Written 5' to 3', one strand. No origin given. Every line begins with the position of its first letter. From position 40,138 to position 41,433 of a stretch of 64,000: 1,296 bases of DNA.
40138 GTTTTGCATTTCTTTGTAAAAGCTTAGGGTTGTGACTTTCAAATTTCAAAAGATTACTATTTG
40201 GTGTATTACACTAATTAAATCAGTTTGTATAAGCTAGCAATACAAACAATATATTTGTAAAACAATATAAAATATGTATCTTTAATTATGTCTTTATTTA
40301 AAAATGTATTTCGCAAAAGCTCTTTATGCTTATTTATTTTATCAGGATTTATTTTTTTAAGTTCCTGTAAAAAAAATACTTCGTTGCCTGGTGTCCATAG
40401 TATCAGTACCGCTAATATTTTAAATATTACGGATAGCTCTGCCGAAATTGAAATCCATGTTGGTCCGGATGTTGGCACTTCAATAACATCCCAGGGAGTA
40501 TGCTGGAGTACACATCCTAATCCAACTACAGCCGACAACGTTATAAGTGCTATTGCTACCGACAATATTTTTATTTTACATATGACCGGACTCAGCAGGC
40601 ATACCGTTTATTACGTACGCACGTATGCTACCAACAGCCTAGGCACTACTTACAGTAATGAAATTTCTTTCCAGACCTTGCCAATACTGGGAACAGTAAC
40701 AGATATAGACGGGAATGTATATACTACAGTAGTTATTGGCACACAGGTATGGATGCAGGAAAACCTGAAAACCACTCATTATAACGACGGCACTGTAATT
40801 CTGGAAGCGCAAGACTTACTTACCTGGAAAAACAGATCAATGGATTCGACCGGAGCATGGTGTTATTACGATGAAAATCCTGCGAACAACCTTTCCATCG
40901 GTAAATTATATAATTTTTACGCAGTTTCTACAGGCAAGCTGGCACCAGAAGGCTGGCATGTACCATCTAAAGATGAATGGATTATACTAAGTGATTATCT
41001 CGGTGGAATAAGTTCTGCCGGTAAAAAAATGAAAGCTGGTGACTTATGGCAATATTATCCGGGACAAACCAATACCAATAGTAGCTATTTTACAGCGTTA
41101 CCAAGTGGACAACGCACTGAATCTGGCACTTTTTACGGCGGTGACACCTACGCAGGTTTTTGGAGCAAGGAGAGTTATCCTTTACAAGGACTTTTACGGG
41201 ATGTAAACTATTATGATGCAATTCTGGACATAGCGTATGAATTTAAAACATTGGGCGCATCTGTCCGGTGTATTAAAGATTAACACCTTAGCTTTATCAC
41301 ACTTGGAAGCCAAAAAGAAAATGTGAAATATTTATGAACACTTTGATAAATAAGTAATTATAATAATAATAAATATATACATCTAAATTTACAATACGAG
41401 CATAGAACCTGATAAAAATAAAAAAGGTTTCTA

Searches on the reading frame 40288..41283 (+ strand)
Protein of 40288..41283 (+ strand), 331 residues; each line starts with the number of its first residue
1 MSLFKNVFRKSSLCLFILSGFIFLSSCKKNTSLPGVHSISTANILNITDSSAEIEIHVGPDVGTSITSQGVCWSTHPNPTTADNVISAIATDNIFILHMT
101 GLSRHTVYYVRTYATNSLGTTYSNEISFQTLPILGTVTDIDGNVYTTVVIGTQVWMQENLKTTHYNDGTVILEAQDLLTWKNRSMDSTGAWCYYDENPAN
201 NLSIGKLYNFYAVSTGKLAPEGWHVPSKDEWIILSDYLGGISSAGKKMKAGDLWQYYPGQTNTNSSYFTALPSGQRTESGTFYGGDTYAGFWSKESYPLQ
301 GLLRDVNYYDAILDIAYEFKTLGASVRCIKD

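Call 55: search_protein_families(library=pfam, proteins=[window:40288-41283:+], max_evalue=0.01)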
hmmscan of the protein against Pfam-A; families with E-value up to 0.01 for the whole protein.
window:40288-41283:+ (331 aa): 1 family
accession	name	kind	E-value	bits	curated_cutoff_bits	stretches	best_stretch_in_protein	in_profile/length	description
PF09603.15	Fib_succ_major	-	9.9e-38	130.7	33.9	1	148-330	1-187/187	Fibrobacter succinogenes major domain (Fib_succ_major)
